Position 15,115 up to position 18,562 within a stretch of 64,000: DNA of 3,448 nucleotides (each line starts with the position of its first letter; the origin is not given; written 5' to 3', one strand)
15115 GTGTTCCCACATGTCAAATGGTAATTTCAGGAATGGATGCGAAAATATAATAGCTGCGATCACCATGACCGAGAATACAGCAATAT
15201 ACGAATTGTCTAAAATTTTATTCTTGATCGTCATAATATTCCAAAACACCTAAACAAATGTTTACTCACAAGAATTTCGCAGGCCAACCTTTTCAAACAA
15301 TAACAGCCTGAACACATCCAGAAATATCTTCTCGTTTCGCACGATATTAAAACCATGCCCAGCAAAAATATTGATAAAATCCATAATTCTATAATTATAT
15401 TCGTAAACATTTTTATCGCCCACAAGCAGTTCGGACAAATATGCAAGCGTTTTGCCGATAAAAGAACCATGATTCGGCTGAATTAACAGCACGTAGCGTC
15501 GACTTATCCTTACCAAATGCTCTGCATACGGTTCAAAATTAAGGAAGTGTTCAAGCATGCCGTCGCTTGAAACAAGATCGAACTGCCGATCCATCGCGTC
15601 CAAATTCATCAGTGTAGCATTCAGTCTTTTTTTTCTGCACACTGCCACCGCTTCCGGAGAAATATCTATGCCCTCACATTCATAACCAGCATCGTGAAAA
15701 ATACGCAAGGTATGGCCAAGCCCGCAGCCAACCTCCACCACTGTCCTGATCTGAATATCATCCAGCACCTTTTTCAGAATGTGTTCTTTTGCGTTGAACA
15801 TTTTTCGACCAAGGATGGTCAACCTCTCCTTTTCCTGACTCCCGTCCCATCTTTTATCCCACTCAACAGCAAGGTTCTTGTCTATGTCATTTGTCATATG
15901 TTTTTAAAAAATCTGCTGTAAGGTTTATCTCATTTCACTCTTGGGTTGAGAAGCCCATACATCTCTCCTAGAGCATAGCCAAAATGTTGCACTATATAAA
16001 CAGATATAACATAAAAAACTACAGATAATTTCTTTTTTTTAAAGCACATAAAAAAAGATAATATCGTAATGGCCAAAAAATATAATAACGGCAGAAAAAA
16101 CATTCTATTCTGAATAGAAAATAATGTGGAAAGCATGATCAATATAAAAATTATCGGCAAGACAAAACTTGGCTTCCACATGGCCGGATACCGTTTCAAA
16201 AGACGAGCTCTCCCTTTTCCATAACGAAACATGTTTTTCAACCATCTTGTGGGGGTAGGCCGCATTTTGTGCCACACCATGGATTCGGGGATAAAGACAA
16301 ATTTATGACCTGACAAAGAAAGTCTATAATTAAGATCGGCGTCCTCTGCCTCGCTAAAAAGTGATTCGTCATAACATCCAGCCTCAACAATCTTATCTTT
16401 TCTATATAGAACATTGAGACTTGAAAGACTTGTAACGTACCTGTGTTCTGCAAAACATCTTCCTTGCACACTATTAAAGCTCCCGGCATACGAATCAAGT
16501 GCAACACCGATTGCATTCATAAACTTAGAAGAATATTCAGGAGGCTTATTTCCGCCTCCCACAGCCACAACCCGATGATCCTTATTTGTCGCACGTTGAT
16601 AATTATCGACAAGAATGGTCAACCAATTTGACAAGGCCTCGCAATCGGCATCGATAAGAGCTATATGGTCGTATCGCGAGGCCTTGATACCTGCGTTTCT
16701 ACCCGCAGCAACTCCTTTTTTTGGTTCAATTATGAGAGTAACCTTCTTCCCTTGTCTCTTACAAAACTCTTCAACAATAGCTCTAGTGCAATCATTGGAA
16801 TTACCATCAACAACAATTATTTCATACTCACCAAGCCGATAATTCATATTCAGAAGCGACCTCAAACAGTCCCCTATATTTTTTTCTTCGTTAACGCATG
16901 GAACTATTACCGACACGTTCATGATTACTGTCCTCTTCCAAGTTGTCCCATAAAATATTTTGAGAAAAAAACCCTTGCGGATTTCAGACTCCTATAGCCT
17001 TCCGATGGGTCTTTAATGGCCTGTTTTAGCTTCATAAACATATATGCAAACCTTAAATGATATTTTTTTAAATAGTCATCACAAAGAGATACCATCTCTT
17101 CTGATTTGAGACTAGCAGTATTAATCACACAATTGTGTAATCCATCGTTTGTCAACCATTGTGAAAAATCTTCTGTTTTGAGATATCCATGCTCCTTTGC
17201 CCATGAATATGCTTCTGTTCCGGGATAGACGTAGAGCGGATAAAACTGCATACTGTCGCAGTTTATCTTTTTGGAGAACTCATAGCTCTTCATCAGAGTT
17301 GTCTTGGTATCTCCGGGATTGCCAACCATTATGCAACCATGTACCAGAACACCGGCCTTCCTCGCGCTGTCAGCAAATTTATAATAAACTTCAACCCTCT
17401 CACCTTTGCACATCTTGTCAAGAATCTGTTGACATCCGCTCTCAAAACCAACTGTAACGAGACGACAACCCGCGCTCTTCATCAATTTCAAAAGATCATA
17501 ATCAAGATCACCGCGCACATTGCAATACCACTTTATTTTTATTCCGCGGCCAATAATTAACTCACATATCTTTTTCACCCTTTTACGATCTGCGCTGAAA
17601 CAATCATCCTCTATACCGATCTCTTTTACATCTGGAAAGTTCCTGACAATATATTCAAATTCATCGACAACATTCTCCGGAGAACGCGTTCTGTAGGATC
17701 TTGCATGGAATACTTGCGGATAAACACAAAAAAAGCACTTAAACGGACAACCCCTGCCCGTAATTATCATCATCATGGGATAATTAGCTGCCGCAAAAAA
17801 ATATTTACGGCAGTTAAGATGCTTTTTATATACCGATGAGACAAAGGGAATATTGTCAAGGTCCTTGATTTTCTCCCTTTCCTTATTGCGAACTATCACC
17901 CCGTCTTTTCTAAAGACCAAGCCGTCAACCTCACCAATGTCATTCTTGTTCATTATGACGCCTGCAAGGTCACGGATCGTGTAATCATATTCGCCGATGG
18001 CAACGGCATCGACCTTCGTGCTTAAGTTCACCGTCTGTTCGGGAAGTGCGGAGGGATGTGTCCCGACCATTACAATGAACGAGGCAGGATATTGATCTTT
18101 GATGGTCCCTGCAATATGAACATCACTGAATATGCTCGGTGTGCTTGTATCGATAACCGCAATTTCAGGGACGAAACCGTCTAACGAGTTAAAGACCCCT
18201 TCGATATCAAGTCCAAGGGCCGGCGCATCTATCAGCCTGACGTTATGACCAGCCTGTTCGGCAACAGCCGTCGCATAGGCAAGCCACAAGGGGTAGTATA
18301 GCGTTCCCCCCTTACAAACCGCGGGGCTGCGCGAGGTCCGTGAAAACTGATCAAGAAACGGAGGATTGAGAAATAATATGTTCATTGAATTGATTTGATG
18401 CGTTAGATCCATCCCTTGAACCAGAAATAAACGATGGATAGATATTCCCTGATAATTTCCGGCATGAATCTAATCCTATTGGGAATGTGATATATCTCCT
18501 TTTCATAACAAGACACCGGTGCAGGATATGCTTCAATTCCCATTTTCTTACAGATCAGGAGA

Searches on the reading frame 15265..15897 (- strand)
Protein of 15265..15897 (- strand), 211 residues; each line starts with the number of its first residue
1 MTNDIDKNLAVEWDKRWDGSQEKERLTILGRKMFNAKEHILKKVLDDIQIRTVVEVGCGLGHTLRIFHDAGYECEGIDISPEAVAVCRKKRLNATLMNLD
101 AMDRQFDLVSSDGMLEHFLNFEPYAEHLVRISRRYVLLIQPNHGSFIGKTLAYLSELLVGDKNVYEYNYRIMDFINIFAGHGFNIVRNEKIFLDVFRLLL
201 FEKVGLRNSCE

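Call 7: search_protein_families(library=ncbifam, proteins=[window:15265-15897:-], max_evalue=0.001)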
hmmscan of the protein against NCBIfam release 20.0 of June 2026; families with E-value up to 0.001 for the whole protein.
window:15265-15897:- (211 aa): 13 families
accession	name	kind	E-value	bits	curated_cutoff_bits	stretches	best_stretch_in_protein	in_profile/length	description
NF008686.0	PRK11705.1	equivalog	4.3e-07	29.3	400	1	35-127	150-252/383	cyclopropane fatty acyl phospholipid synthase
NF045667.1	MTase_DVU1556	equivalog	8.6e-07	28.6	155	1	52-115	25-94/213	DVU_1556 family methyltransferase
NF043040.1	corrin_prot_MT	hypoth_equivalog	2.4e-06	27.2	180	1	35-95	29-87/216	corrinoid protein-associated methyltransferase CpaM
TIGR03587.1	Pse_Me-ase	hypoth_equivalog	3.7e-06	27.2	112.05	1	35-139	28-141/204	pseudaminic acid biosynthesis-associated methylase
TIGR02081.1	metW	equivalog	1.3e-05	24.8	189.5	1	48-144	11-113/194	methionine biosynthesis protein MetW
TIGR02021.1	BchM-ChlM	equivalog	1.3e-05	24.7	158.9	1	30-108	30-121/218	magnesium protoporphyrin IX methyltransferase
NF045825.1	FAmtase_mtf2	equivalog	0.00017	20.9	400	1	47-97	56-108/248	fatty-acid O-methyltransferase Mtf2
NF053839.1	CPFASynBruc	equivalog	0.00019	20.5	600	1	36-128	162-261/410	cyclopropane fatty acid synthase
TIGR01983.1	UbiG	equivalog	0.00021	20.7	102.95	1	39-127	45-138/228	bifunctional 2-polyprenyl-6-hydroxyphenol methylase/3-demethylubiquinol 3-O-methyltransferase UbiG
NF007610.0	PRK10258.1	equivalog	0.00042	19.7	342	1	39-132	32-130/251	malonyl-ACP O-methyltransferase BioC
TIGR00537.1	hemK_rel_arch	hypoth_equivalog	0.00058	19.6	87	1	40-97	10-68/179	HemK2/MTQ2 family protein methyltransferase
NF010703.0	PRK14103.1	equivalog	0.00069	19.1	320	1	40-115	21-99/256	trans-aconitate 2-methyltransferase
TIGR02072.1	BioC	equivalog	0.00071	19.5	184.95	1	41-139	23-131/244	malonyl-ACP O-methyltransferase BioC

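Call 12: search_protein_families(library=pfam, proteins=[window:15265-15897:-], max_evalue=0.0001)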
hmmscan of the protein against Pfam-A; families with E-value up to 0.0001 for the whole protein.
window:15265-15897:- (211 aa): 6 families
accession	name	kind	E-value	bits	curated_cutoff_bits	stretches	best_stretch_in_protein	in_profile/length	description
PF13489.12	Methyltransf_23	-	1.2e-11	45.1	27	1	32-145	4-123/164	Methyltransferase domain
PF08241.18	Methyltransf_11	-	9.3e-11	42.7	21.2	1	54-133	1-88/95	Methyltransferase domain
PF13649.12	Methyltransf_25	-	1.6e-09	38.8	27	1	53-121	1-79/97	Methyltransferase domain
PF08242.18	Methyltransf_12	-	2.3e-08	35.1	30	1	54-130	1-90/98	Methyltransferase domain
PF13847.12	Methyltransf_31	-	3.9e-06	27.1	27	1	52-130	6-99/145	Methyltransferase domain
PF07021.18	MetW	-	3e-05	24.2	21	1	52-145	16-114/193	Methionine biosynthesis protein MetW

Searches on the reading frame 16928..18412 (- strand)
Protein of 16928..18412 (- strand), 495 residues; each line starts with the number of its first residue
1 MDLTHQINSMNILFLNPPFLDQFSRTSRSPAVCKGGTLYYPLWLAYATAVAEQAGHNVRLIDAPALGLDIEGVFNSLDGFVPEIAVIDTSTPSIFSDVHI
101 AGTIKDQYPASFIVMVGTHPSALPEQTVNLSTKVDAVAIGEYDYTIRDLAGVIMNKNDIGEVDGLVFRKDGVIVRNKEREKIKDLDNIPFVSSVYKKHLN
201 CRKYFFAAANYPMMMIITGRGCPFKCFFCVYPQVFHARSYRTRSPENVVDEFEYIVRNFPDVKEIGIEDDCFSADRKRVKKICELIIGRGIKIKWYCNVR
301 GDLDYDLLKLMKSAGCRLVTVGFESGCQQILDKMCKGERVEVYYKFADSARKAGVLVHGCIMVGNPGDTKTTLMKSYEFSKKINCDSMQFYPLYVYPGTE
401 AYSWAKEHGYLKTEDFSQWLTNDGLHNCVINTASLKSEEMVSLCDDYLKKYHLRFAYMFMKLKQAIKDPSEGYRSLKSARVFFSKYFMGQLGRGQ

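Call 7: search_protein_families(library=ncbifam, proteins=[window:16928-18412:-], max_evalue=0.001)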
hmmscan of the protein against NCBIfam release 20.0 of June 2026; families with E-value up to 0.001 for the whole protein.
window:16928-18412:- (495 aa): 28 families (the best 25 are shown)
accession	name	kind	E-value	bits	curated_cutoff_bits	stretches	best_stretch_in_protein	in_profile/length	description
TIGR03471.1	HpnJ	equivalog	8.1e-117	391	577.6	1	11-484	2-465/472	hopanoid biosynthesis associated radical SAM protein HpnJ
TIGR02026.1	BchE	equivalog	6.8e-47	160.4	481.35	1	39-456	20-432/497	magnesium-protoporphyrin IX monomethyl ester anaerobic oxidative cyclase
TIGR04479.1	bcpD_PhpK_rSAM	subfamily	3.4e-37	128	600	1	145-403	183-429/504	PhpK family radical SAM P-methyltransferase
NF038361.1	rSAM_Sden_1168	equivalog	7.5e-32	110.6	575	1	104-452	164-516/560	Sden_1168 family B12-binding radical SAM P-methyltransferase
NF050148.1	rSAM_ApyD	equivalog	2.5e-31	108.8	750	1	90-371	83-354/645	RiPP biosynthesis radical SAM protein ApyD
TIGR04072.2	rSAM_ladder_B12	equivalog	1.1e-30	106.7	360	1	40-414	17-381/443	lipid biosynthesis B12-binding/radical SAM protein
TIGR04367.1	HpnR_B12_rSAM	equivalog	2.3e-27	95.7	650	1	41-419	22-385/490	hopanoid C-3 methylase HpnR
TIGR04295.1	B12_rSAM_oligo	hypoth_equivalog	3.6e-26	91.8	400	1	39-403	23-382/422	TIGR04295 family B12-binding domain-containing radical SAM protein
TIGR04385.1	B12_rSAM_cofa1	equivalog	2.2e-25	89.8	450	1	104-383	93-364/438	B12 lower ligand biosynthesis radical SAM protein BzaD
NF033070.1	rSAM_AprD4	equivalog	3.1e-25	89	500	1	179-439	164-419/456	AprD4 family radical SAM diol-dehydratase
NF033712.0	B12_rSAM_KedN5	subfamily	2.3e-24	85.6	700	1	99-412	80-398/624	KedN5 family methylcobalamin-dependent radical SAM C-methyltransferase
TIGR03975.1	rSAM_ocin_1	subfamily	3.1e-23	82.1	281.85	1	95-372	142-419/606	RiPP maturation radical SAM C-methyltransferase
TIGR04014.1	B12_SAM_MJ_0865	equivalog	3.8e-21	75.4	360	1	97-388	54-341/434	methyl-coenzyme M reductase glutamine C-methyltransferase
TIGR04013.1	B12_SAM_MJ_1487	hypoth_equivalog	2.3e-20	72.8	251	1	109-257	71-194/382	TIGR04013 family B12-binding domain/radical SAM domain-containing protein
TIGR04190.1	B12_SAM_Ta0216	equivalog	1e-16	60.7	500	1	97-412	96-433/554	TIGR04190 family B12-binding domain/radical SAM domain protein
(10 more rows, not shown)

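Call 12: search_protein_families(library=pfam, proteins=[window:16928-18412:-], max_evalue=0.0001)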
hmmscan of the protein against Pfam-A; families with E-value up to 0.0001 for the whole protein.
window:16928-18412:- (495 aa): 2 families
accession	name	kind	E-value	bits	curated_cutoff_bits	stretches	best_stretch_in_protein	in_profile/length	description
PF04055.27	Radical_SAM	-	4.8e-19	69.6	29.5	1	216-379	1-165/166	Radical SAM superfamily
PF02310.24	B12-binding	-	4.1e-10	40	32.1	1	36-149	9-120/121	B12 binding domain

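Call 56: search_solved_structures(query=window:16928-18412:-, max_evalue=0.001)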
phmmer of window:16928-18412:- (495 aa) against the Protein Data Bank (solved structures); distinct sequences matched with E-value up to 0.001: 6.
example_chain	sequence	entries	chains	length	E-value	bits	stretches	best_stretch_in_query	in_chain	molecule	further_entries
6fd2_B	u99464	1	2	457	7.3e-20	74.3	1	215-435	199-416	Putative apramycin biosynthetic oxidoreductase 4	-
9n1b_A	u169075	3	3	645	2.5e-09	39.6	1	136-243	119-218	Radical SAM protein | Radical SAM enzyme CysS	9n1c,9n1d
9ccb_A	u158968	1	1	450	3.1e-08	36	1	125-401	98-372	Radical SAM core domain-containing protein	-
7kdx_A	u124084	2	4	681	2.1e-07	33.2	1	76-274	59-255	Methyltransferase TokK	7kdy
6wte_A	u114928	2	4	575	5.8e-06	28.5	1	215-374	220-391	B12-binding domain-containing protein | Tryptophan-C2-methyltransferase containing B12-binding domain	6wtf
5ul2_A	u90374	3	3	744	5.4e-05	25.3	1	110-308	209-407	OxsB protein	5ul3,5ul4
